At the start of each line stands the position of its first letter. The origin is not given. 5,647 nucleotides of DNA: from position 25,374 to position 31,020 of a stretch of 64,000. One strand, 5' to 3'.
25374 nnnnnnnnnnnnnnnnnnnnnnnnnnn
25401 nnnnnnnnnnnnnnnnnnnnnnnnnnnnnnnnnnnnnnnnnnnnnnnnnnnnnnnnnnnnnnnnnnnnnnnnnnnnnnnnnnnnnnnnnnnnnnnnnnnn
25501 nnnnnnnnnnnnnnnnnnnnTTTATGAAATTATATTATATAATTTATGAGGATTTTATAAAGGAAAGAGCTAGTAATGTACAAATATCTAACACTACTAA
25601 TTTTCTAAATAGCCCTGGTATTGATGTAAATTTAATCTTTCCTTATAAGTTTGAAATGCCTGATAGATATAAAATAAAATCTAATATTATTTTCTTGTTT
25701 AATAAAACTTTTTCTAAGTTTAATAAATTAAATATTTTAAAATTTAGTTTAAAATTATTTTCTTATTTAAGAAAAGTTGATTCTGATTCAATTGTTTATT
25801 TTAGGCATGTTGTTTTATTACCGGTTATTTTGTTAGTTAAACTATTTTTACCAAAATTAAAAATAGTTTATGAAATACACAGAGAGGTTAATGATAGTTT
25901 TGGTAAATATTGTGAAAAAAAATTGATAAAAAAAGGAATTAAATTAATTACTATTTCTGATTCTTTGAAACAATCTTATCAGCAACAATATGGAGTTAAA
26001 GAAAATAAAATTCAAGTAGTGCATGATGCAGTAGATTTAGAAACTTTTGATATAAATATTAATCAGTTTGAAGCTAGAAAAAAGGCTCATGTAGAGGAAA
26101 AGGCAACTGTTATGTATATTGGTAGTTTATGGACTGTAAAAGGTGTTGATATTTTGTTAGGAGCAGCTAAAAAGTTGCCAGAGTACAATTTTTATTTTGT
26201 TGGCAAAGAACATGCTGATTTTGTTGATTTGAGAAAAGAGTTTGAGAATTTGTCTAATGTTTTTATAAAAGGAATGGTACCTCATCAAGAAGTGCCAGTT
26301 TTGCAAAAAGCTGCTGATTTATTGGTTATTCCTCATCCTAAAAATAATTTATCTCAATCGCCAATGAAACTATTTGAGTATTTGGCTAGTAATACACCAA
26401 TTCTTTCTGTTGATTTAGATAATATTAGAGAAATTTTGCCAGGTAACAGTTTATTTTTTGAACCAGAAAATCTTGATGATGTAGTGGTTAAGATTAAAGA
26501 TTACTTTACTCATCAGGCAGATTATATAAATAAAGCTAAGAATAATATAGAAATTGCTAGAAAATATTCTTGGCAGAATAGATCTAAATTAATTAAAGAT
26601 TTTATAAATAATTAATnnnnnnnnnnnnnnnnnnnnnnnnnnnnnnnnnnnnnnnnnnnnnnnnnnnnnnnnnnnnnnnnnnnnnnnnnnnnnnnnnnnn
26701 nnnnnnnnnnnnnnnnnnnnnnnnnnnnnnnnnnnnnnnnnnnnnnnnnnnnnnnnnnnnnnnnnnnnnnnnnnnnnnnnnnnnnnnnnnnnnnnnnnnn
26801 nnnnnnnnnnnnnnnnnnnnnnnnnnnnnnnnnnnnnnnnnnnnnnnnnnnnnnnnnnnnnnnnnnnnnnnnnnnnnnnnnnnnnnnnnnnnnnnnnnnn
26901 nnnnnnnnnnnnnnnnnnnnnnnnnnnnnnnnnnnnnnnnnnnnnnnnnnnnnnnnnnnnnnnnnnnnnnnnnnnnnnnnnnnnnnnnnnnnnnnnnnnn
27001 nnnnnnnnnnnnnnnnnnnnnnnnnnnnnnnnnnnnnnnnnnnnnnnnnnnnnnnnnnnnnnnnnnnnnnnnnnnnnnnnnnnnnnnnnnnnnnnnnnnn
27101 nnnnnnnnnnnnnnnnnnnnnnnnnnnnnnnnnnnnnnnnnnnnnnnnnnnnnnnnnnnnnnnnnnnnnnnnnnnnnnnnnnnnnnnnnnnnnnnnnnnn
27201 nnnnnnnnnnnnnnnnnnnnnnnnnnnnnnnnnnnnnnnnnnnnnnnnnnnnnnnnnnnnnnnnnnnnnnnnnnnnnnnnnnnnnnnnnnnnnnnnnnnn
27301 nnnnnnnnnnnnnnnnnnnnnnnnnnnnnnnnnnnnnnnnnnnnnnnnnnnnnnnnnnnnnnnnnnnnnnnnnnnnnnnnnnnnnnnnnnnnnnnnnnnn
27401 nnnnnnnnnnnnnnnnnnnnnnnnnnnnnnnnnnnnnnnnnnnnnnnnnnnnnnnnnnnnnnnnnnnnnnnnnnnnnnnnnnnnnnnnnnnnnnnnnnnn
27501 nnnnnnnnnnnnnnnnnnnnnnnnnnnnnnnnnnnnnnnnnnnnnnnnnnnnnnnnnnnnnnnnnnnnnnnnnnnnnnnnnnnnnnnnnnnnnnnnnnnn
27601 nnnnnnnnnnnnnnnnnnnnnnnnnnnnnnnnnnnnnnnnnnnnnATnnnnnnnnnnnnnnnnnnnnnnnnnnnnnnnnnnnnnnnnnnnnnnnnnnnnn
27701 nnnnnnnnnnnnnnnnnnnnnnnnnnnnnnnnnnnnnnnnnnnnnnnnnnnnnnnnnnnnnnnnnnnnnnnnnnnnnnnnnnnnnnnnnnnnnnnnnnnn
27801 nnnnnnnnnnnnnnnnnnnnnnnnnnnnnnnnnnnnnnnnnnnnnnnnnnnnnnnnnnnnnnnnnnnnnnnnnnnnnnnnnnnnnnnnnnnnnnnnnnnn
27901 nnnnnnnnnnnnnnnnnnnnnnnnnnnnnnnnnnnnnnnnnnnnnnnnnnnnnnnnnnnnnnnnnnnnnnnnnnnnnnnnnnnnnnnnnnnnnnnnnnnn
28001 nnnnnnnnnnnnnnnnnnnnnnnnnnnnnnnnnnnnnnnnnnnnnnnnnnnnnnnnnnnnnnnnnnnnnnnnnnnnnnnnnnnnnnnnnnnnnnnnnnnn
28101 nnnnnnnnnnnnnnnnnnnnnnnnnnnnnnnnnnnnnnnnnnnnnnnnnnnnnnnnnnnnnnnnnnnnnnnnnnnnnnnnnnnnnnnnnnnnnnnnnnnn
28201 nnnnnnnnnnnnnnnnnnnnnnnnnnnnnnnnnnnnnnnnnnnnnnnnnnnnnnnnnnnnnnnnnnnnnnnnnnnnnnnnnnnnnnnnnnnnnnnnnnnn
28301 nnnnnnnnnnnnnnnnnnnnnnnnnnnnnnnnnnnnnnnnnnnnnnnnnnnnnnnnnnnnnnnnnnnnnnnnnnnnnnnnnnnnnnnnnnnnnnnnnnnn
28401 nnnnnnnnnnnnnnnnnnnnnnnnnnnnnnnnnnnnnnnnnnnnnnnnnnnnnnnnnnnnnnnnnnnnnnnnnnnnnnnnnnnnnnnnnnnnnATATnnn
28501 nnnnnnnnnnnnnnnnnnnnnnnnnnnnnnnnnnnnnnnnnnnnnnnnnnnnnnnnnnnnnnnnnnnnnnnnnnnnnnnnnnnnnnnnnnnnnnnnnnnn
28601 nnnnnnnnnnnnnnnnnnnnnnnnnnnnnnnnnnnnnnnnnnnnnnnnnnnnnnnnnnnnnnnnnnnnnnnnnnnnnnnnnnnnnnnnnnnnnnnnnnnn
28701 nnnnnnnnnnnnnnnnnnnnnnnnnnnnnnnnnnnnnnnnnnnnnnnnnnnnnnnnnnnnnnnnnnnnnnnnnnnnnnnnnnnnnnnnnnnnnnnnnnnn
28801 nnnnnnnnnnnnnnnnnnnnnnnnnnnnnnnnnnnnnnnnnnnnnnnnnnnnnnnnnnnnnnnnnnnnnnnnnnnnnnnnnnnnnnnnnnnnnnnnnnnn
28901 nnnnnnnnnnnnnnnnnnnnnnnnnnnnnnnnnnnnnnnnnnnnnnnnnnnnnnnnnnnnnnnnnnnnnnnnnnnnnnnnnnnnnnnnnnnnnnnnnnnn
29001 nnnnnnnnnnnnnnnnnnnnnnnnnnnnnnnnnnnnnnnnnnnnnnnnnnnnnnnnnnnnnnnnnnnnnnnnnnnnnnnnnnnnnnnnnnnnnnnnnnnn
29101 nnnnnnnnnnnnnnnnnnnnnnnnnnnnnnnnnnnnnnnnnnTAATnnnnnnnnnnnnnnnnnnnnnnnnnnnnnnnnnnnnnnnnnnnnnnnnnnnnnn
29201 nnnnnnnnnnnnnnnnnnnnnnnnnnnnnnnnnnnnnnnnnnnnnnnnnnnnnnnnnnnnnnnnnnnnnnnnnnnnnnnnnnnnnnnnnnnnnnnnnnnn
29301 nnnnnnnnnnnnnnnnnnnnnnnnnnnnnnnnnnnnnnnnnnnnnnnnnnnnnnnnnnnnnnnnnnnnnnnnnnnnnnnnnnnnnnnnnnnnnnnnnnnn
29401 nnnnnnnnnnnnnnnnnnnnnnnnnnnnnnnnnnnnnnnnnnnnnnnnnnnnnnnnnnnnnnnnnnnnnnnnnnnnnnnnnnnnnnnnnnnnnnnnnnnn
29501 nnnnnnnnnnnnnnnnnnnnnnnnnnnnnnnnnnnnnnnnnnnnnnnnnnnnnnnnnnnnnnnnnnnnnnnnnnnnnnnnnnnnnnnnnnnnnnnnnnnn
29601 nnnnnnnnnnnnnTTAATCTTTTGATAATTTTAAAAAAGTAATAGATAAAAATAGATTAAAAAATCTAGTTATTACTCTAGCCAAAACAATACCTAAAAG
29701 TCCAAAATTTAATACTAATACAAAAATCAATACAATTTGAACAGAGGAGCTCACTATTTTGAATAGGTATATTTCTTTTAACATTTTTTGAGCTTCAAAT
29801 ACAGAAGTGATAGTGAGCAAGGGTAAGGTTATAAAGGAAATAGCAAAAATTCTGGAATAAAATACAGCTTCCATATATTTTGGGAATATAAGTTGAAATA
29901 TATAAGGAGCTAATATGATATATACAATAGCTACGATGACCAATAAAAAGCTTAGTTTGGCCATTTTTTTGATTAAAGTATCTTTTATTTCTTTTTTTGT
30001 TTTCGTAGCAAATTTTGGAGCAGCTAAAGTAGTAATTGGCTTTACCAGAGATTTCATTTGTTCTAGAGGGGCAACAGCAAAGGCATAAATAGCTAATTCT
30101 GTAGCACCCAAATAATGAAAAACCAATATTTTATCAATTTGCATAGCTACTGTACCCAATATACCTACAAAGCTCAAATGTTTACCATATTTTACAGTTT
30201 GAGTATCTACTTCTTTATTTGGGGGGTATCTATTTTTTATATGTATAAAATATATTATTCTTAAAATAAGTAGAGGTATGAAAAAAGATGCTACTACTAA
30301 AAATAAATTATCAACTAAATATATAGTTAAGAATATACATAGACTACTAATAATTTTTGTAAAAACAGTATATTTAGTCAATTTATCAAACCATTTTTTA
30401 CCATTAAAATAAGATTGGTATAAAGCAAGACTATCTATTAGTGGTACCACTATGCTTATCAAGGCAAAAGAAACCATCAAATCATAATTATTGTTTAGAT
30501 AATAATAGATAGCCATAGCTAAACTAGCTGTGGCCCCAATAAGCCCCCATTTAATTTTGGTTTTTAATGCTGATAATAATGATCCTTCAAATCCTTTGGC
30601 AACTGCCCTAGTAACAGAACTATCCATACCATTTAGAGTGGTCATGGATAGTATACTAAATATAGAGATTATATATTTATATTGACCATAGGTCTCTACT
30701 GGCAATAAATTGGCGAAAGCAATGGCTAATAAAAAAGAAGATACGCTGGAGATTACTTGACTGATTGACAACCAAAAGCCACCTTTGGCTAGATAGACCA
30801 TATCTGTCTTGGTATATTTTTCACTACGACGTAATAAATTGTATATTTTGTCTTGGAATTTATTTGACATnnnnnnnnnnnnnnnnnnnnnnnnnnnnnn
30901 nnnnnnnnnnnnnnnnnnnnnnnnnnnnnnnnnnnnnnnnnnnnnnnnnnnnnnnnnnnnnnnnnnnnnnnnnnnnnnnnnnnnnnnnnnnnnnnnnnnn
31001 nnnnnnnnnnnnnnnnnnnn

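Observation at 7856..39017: Candidate protein O-glycosylation system: S-layer-like acceptor, Wzy_C-TPR transferases and a 22-kb glycan factory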

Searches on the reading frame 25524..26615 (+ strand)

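Call 4: search_protein_families(library=pfam, proteins=[window:25524-26615:+], max_evalue=0.01)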
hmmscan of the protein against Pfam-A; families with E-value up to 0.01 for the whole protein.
window:25524-26615:+ (363 aa): 4 families
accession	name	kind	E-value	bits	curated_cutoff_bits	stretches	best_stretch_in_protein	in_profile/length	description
PF00534.26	Glycos_transf_1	-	2e-16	60.5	26.4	1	183-347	5-171/172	Glycosyl transferases group 1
PF13692.12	Glyco_trans_1_4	-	6.7e-14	52.8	27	1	195-326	3-138/142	Glycosyl transferases group 1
PF13439.12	Glyco_transf_4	-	2.4e-08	34.7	28.5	1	23-173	10-169/170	Glycosyltransferase Family 4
PF13524.12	Glyco_trans_1_2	-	3.1e-07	30.9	25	1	211-356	5-141/144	Glycosyl transferase-like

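Call 67: search_protein_families(library=ncbifam, proteins=[window:25524-26615:+], max_evalue=0.00001)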
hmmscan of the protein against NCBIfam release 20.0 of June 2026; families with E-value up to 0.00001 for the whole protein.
window:25524-26615:+ (363 aa): 12 families
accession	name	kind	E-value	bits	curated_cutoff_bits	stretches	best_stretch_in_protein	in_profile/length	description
NF047676.1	TeichurnBiosyTuaH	equivalog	8.1e-17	61.2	550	1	128-352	149-375/384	teichuronic acid biosynthesis protein TuaH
TIGR04063.1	stp3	hypoth_equivalog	9.2e-17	61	442.05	1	128-352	148-383/397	TIGR04063 family PEP-CTERM/XrtA system glycosyltransferase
NF047684.1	TeichurnBiosyTuaC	equivalog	1.8e-15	56.8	550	1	133-357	160-382/391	teichuronic acid biosynthesis protein TuaC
TIGR02149.1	glgA_Coryne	subfamily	2.6e-13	49.9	302.4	1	128-360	135-374/391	glycogen synthase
NF007640.0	PRK10307.1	subfamily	3.3e-12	46.1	276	1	127-361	161-401/411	WcaI family glycosyltransferase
NF053513.1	Gtran_IagA_BgsA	equivalog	2e-11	43.5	460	1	133-351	101-318/333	LTA glycolipid anchor biosynthesis glycosyltransferase, IagA/BgsA family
TIGR04047.1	MSMEG_0565_glyc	hypoth_equivalog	7.5e-10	38.4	259.85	1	129-353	130-363/373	MSMEG_0565 family glycosyltransferase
NF053787.1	GlcN_PG_synth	equivalog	2.1e-09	36.7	480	1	144-353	150-348/361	N-acetylglucosaminyl phosphatidylglycerol synthase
TIGR03449.1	mycothiol_MshA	equivalog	2.2e-09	36.7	462.5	1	128-356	155-395/406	D-inositol-3-phosphate glycosyltransferase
TIGR04157.1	glyco_rSAM_CFB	subfamily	4.6e-09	35.8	400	1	116-280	150-317/406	TIGR04157 family glycosyltransferase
NF012028.0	PRK15484.1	subfamily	5e-09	35.7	618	1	58-361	68-375/380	lipopolysaccharide N-acetylglucosaminyltransferase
TIGR03088.1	stp2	hypoth_equivalog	6.8e-08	31.9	409.05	1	72-351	67-360/374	TIGR03088 family PEP-CTERM/XrtA system glycosyltransferase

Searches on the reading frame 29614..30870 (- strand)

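Call 4: search_protein_families(library=pfam, proteins=[window:29614-30870:-], max_evalue=0.01)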
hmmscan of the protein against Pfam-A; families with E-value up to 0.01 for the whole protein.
window:29614-30870:- (418 aa): 2 families
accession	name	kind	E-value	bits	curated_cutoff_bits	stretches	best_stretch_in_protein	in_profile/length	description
PF01943.22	Polysacc_synt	-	6e-20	72.2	28.2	1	27-283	1-265/274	Polysaccharide biosynthesis protein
PF13440.11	Polysacc_synt_3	-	1.5e-11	44.6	23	1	53-329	3-284/293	Polysaccharide biosynthesis protein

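Call 11: search_protein_families(library=ncbifam, proteins=[window:29614-30870:-], max_evalue=0.01)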
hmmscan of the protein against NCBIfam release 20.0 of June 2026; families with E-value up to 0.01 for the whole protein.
window:29614-30870:- (418 aa): 1 family
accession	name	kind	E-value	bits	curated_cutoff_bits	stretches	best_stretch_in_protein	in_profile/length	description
TIGR02900.1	spore_V_B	equivalog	0.00048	19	372.3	0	28-190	2-176/488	stage V sporulation protein B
